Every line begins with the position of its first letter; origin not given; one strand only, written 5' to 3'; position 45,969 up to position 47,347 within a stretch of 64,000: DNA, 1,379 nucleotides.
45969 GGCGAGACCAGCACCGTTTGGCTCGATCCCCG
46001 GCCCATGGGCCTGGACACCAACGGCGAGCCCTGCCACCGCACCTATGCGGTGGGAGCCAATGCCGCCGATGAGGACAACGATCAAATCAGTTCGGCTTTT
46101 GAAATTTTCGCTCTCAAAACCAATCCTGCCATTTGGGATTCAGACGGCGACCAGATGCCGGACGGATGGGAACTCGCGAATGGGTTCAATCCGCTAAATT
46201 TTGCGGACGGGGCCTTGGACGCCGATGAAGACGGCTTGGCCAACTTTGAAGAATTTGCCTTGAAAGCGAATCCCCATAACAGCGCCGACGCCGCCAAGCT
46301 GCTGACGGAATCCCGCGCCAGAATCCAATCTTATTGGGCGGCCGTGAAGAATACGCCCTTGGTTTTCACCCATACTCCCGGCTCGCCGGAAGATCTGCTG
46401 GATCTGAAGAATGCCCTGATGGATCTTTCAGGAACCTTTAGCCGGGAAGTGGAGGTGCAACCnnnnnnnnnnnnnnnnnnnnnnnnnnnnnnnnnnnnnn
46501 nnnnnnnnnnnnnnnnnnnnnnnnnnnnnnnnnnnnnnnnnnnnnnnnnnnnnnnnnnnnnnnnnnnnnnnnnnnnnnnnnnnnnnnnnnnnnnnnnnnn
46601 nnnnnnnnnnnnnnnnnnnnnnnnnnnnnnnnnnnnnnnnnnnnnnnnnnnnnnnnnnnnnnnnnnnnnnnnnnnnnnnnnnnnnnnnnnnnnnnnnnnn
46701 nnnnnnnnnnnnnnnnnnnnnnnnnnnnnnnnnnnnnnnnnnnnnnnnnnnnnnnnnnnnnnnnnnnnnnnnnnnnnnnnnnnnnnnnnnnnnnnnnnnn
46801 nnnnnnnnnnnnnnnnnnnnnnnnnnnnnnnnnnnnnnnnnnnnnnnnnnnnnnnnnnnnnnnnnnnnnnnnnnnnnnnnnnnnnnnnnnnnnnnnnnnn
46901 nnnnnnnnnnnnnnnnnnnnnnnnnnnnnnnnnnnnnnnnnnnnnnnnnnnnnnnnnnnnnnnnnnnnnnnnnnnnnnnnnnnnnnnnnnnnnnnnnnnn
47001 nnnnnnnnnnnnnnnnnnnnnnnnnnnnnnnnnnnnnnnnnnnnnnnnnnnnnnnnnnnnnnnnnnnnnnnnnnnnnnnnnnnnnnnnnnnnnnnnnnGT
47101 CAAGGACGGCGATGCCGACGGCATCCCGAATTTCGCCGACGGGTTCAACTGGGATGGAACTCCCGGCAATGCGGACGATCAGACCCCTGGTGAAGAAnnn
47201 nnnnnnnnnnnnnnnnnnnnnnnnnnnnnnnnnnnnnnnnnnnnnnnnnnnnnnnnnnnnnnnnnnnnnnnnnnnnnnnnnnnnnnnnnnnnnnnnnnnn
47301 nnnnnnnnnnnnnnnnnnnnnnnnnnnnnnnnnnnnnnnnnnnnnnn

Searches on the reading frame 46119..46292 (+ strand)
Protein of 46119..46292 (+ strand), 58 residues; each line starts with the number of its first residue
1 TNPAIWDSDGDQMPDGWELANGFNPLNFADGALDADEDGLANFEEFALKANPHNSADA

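Call 25: search_protein_families(library=pfam, proteins=[window:46119-46292:+], max_evalue=10)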
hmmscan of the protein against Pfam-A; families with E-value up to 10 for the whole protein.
window:46119-46292:+ (58 aa): 1 family
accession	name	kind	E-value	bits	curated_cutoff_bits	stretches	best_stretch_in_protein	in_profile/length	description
PF18884.5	TSP3_bac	-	3.8e-05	23.9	25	1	7-27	1-21/22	Bacterial TSP3 repeat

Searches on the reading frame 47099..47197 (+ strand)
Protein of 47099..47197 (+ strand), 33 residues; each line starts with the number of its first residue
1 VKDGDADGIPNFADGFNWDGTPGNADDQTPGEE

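Call 25: search_protein_families(library=pfam, proteins=[window:47099-47197:+], max_evalue=10)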
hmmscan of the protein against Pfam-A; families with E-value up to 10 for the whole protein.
window:47099-47197:+ (33 aa): 0 families
